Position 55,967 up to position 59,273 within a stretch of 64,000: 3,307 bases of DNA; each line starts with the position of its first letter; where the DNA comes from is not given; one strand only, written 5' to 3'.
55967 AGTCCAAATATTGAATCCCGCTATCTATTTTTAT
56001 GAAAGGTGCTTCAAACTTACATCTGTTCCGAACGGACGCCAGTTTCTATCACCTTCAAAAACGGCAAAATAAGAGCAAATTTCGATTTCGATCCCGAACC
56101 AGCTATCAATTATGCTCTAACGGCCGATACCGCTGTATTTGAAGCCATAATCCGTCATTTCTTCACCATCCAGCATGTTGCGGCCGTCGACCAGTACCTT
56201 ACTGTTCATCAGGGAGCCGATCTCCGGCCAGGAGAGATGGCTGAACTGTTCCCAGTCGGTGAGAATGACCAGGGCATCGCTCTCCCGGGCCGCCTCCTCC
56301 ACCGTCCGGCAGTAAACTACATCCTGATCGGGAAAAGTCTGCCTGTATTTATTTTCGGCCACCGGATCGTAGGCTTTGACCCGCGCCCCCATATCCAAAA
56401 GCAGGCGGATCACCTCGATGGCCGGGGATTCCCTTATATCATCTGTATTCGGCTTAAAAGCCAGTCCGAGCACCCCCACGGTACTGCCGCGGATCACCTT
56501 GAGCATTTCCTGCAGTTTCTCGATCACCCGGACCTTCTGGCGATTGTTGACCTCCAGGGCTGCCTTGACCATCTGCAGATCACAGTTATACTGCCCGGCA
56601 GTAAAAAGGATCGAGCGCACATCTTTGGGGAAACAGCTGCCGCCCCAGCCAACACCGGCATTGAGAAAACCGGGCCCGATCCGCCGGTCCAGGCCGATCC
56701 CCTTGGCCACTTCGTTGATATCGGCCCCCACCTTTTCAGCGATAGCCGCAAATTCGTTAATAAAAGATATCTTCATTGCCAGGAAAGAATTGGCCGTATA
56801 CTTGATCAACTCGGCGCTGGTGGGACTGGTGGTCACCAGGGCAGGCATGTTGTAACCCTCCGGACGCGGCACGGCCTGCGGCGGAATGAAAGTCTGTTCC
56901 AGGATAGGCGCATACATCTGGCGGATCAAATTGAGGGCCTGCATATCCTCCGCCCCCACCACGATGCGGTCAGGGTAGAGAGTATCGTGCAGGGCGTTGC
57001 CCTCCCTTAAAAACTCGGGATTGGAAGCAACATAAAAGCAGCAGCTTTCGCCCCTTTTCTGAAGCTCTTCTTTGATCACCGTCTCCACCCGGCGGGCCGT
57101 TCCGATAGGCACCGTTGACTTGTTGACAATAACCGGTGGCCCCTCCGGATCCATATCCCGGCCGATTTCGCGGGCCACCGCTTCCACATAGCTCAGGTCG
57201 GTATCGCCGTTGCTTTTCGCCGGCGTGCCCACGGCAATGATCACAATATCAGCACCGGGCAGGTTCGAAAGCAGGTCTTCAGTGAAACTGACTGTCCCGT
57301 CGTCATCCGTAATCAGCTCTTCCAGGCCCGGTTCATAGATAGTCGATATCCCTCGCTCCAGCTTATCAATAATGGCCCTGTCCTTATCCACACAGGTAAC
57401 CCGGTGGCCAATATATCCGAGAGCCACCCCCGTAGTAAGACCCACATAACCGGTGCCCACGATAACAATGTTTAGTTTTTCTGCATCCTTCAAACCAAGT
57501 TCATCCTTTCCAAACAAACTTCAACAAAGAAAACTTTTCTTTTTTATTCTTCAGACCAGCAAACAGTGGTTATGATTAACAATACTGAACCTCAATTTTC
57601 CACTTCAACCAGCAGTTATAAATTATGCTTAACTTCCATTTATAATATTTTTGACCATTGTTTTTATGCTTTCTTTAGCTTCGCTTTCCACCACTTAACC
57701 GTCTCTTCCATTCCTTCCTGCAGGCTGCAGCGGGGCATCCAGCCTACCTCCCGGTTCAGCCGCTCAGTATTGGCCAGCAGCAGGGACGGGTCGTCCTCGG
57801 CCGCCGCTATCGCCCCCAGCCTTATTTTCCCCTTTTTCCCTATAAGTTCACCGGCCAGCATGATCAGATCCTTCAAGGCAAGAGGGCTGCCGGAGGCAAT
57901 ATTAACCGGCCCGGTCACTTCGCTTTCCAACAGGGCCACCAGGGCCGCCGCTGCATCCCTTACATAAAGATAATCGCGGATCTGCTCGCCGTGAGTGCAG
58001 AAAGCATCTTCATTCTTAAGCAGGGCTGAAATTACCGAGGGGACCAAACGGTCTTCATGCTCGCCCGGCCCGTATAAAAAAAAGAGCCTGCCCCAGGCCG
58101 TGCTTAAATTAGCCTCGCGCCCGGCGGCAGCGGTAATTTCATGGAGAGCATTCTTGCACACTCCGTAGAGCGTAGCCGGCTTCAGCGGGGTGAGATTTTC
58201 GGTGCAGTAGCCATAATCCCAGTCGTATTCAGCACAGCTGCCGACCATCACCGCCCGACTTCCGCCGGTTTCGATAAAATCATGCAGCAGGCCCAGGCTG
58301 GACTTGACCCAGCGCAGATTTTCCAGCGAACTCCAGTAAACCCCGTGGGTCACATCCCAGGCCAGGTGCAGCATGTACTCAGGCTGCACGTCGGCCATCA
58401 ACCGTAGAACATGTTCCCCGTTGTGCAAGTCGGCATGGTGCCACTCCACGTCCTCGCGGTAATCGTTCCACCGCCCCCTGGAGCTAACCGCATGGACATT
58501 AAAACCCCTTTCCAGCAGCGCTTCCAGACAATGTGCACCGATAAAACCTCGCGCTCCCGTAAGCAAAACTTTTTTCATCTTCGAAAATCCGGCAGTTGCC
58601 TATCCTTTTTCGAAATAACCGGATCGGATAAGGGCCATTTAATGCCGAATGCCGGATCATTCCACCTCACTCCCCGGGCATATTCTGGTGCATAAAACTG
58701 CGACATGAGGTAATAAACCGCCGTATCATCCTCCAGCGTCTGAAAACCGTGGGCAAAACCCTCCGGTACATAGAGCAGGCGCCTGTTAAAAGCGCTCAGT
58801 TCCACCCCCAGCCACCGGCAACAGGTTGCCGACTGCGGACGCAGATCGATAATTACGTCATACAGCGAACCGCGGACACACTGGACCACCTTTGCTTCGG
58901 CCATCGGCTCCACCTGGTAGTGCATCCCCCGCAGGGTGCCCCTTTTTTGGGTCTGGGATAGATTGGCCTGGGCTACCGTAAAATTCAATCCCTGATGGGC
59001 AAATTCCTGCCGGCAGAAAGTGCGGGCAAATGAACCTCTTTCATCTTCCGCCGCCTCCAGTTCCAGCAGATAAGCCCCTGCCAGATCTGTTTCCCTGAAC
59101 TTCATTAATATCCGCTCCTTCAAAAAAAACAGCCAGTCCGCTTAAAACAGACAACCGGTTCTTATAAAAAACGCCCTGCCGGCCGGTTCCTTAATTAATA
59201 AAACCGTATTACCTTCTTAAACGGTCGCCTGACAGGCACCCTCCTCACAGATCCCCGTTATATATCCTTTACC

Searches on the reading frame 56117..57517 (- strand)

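Call 15: search_protein_families(library=pfam, proteins=[window:56117-57517:-])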
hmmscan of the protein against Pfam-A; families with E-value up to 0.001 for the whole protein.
window:56117-57517:- (466 aa): 7 families
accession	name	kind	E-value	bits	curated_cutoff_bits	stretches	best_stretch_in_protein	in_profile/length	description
PF03721.20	UDPG_MGDP_dh_N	-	1.2e-56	191.7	27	1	16-199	2-185/187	UDP-glucose/GDP-mannose dehydrogenase family, NAD binding domain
PF03720.21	UDPG_MGDP_dh_C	-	2.2e-37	128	30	1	348-450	1-102/103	UDP-glucose/GDP-mannose dehydrogenase family, UDP binding domain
PF00984.24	UDPG_MGDP_dh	-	9e-36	122.3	25.4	1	234-325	2-93/94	UDP-glucose/GDP-mannose dehydrogenase family, central domain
PF02558.23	ApbA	-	2.5e-05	24.4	22.2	1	17-96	1-74/150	Ketopantoate reductase PanE/ApbA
PF00070.33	Pyr_redox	-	5.5e-05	24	22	1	16-67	1-52/82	Pyridine nucleotide-disulphide oxidoreductase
PF02826.25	2-Hacid_dh_C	-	0.00037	20.3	25.1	0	318-420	9-99/178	D-isomer specific 2-hydroxyacid dehydrogenase, NAD binding domain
PF07992.20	Pyr_redox_2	-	0.0007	19.5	26.1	0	10-66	137-194/291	Pyridine nucleotide-disulphide oxidoreductase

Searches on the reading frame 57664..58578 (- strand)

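Call 15: search_protein_families(library=pfam, proteins=[window:57664-58578:-])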
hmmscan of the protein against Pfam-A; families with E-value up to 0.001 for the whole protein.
window:57664-58578:- (304 aa): 3 families
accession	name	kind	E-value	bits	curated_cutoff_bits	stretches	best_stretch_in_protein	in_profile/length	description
PF01370.27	Epimerase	-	2.7e-39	135.5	20.9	1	4-227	1-239/240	NAD dependent epimerase/dehydratase family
PF16363.11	GDP_Man_Dehyd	-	2e-27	97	27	1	5-293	1-332/332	GDP-mannose 4,6 dehydratase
PF04321.23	RmlD_sub_bind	-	4.5e-06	26.4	27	1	3-73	2-59/287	RmlD substrate binding domain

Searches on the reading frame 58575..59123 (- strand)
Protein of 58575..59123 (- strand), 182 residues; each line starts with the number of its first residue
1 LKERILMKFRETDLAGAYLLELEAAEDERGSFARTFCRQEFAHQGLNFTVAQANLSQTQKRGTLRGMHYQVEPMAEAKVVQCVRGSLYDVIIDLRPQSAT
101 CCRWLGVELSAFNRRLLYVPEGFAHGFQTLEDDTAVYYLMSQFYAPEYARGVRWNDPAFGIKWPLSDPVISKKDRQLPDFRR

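Call 15: search_protein_families(library=pfam, proteins=[window:58575-59123:-])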
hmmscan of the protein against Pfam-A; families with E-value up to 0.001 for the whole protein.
window:58575-59123:- (182 aa): 1 family
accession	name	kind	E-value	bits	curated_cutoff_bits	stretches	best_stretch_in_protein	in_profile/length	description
PF00908.23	dTDP_sugar_isom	-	3.8e-64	215.9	27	1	11-181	1-167/168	dTDP-4-dehydrorhamnose 3,5-epimerase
